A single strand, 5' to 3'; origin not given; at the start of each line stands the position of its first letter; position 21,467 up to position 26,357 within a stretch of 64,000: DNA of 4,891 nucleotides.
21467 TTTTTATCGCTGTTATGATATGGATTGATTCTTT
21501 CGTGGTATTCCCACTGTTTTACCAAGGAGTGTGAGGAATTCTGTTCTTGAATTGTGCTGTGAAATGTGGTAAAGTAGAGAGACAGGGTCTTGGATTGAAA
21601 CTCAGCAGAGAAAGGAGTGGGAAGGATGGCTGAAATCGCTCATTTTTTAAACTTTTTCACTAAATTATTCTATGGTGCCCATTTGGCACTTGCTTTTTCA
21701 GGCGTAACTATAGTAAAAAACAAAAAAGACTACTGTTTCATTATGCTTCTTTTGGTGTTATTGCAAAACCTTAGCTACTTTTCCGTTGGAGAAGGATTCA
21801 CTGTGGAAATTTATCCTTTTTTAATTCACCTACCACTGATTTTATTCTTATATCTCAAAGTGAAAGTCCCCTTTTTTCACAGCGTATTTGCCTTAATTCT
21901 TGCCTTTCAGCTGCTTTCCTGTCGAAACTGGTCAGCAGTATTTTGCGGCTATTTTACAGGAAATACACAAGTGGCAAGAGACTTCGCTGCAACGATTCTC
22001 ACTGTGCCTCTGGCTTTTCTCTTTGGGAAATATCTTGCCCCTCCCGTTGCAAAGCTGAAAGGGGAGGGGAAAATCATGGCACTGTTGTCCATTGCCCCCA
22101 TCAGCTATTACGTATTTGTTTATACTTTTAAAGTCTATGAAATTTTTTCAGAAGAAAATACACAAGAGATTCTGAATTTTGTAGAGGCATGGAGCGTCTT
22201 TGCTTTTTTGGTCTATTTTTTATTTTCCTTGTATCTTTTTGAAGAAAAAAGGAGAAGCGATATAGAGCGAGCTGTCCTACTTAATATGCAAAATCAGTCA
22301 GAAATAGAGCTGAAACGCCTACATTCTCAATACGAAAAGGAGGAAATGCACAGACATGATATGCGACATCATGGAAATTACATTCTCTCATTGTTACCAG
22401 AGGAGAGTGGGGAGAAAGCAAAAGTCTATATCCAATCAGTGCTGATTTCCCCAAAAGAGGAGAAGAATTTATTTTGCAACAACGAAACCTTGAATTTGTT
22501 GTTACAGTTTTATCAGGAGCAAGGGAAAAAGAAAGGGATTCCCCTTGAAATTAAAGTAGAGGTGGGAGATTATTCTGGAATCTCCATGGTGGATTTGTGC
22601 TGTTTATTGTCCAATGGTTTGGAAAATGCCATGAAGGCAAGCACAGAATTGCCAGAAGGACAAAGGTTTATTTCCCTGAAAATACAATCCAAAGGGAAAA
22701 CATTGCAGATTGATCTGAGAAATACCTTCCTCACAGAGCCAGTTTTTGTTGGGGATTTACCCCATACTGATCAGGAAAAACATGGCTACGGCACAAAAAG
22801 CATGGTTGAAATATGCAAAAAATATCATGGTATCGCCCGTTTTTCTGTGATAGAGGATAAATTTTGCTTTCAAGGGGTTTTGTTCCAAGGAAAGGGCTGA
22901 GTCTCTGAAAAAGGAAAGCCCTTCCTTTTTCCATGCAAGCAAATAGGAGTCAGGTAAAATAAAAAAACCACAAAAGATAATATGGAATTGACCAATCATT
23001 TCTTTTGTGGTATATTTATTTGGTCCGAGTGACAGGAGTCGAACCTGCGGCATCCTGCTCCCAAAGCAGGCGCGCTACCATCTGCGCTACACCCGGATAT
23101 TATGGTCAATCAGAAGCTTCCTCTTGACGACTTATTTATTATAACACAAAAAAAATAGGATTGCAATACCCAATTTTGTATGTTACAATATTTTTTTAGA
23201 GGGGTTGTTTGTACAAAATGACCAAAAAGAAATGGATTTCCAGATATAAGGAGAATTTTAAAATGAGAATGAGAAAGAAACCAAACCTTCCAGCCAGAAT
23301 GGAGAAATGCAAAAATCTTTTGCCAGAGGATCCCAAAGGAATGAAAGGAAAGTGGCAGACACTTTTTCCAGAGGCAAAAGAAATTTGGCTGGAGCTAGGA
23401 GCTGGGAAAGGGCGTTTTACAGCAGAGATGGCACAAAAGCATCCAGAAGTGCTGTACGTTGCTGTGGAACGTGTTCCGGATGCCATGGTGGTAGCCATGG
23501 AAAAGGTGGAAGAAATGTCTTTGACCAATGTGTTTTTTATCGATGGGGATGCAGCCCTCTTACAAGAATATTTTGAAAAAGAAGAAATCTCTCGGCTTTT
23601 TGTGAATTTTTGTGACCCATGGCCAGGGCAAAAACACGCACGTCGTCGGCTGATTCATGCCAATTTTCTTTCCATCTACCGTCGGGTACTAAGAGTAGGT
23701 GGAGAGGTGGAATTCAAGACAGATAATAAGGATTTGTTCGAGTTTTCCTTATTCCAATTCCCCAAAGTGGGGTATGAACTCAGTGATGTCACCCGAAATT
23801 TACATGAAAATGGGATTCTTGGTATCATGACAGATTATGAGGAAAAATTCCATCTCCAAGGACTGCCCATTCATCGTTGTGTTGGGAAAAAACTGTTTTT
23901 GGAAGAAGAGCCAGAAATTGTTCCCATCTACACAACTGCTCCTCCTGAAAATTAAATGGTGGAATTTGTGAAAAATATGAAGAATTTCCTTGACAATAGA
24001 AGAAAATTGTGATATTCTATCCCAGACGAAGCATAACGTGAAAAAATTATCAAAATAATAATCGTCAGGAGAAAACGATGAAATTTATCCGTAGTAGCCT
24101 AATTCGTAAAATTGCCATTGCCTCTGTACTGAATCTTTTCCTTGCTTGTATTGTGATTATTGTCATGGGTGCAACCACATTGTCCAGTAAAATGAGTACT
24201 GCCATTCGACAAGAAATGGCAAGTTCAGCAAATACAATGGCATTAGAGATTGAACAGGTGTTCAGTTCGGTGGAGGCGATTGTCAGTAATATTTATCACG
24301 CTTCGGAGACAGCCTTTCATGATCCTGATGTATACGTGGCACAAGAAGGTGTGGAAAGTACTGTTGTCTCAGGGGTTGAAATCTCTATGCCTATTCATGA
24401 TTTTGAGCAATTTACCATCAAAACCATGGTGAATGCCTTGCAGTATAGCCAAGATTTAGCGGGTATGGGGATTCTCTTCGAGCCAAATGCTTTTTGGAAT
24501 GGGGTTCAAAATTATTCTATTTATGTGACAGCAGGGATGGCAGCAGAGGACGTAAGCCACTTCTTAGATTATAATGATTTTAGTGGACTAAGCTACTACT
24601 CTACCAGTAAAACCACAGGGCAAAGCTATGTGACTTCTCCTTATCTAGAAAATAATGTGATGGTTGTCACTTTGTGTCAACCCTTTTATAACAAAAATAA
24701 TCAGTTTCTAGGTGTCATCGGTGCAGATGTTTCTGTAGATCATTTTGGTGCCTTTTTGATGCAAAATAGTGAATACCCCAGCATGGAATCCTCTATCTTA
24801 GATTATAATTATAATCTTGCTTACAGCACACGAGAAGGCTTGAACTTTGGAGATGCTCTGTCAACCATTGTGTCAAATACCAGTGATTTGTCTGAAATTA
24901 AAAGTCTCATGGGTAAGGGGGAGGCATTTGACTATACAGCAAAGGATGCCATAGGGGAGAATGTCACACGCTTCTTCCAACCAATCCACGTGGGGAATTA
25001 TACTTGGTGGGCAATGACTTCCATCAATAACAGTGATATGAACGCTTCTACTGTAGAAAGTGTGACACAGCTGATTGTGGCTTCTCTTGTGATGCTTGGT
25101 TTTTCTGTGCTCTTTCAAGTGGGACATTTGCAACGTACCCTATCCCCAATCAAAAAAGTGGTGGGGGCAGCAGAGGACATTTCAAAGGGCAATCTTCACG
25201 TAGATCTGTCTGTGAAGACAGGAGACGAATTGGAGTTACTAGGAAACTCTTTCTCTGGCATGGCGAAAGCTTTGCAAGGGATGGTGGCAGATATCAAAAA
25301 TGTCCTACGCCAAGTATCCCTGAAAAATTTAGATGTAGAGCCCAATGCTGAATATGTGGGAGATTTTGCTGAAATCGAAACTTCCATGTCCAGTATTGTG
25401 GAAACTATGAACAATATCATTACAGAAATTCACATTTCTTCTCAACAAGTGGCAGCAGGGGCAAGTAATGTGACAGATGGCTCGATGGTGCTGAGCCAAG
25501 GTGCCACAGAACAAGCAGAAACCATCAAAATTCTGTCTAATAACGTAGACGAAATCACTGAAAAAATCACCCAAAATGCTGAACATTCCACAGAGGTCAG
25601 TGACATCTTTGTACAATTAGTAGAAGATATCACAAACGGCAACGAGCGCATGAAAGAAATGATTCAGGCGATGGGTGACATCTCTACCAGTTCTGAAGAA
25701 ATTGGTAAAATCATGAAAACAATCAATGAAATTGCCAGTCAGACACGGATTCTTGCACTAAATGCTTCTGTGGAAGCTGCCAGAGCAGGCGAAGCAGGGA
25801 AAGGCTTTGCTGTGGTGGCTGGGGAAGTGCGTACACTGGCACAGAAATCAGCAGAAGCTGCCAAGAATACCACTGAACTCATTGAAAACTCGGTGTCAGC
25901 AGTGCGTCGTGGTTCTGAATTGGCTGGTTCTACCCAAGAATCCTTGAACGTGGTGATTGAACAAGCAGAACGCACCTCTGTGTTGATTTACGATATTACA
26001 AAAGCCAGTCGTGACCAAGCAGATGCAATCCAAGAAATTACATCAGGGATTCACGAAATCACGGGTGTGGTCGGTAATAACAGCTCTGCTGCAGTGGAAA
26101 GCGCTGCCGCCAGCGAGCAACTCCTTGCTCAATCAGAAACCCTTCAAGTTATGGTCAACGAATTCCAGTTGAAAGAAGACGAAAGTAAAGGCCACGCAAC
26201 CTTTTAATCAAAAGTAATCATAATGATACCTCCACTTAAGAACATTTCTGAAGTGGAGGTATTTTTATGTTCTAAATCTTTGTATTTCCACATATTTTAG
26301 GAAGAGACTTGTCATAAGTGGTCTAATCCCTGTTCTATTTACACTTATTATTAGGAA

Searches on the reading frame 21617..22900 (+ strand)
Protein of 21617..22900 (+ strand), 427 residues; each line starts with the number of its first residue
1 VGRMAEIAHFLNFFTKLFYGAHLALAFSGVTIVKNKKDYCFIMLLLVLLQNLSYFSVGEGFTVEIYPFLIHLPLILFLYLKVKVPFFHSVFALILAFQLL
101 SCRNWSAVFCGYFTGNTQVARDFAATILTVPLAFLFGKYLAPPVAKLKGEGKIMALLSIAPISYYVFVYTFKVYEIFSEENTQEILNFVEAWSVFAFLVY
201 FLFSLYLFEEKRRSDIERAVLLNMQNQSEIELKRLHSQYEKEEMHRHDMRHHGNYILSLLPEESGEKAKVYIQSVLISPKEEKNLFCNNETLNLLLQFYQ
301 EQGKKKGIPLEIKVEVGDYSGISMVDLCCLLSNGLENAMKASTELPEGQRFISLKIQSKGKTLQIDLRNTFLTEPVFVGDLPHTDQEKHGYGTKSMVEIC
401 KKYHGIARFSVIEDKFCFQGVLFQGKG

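Call 81: search_protein_families(library=pfam, proteins=[window:21617-22900:+], max_evalue=0.00001)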
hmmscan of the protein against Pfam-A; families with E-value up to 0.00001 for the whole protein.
window:21617-22900:+ (427 aa): 1 family
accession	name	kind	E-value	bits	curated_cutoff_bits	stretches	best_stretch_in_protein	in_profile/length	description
PF14501.12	HATPase_c_5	-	3.2e-14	53.1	22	1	322-418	1-97/102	GHKL domain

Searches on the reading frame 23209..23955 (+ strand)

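Call 81: search_protein_families(library=pfam, proteins=[window:23209-23955:+], max_evalue=0.00001)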
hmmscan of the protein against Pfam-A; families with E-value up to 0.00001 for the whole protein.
window:23209-23955:+ (248 aa): 4 families
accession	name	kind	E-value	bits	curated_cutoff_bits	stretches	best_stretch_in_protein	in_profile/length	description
PF02390.23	Methyltransf_4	-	1.5e-39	135.7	24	1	58-223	3-172/173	Putative methyltransferase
PF24675.1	NpmA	-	2.9e-07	30.4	60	1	47-134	14-104/214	16S rRNA (adenine(1408)-N(1))-methyltransferase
PF13847.12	Methyltransf_31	-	3.8e-07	30.3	27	1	59-126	6-74/145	Methyltransferase domain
PF13649.12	Methyltransf_25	-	5.9e-06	27.3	27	0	61-133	2-71/97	Methyltransferase domain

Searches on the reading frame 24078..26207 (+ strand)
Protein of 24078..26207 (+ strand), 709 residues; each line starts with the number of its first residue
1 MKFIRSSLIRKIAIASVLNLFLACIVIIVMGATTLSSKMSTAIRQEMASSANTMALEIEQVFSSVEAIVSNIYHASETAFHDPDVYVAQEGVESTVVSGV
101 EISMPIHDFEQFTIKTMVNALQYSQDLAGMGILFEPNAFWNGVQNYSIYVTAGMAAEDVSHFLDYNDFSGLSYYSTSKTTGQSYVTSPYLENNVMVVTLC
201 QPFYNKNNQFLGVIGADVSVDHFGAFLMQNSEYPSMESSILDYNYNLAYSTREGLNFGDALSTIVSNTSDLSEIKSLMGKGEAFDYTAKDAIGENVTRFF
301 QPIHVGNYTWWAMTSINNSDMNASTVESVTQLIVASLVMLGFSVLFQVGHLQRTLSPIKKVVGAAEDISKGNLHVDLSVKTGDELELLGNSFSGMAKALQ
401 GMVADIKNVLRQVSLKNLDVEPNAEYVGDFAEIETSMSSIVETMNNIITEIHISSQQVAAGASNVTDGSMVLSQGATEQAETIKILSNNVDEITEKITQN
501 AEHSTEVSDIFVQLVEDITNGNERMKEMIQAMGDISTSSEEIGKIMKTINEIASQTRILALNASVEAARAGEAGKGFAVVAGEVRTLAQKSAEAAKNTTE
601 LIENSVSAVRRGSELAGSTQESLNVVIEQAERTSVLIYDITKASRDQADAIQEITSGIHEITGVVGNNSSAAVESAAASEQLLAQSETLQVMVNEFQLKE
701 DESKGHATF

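Call 58: search_protein_families(library=pfam, proteins=[window:24078-26207:+], max_evalue=0.00001)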
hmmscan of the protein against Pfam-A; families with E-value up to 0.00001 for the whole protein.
window:24078-26207:+ (709 aa): 4 families
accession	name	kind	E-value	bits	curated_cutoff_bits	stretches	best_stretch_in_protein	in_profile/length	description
PF00015.26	MCPsignal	-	7.5e-41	140.3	34.6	1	517-664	10-171/172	Methyl-accepting chemotaxis protein (MCP) signalling domain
PF22673.2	MCP-like_PDC_1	-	4.3e-14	53.3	27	1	118-222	6-110/113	Methyl-accepting chemotaxis protein-like, first PDC sensor domain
PF00672.30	HAMP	-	2.3e-11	44.2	25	1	353-400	5-52/53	HAMP domain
PF02743.24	dCache_1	-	8.7e-11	42.3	45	1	43-313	7-237/240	Cache domain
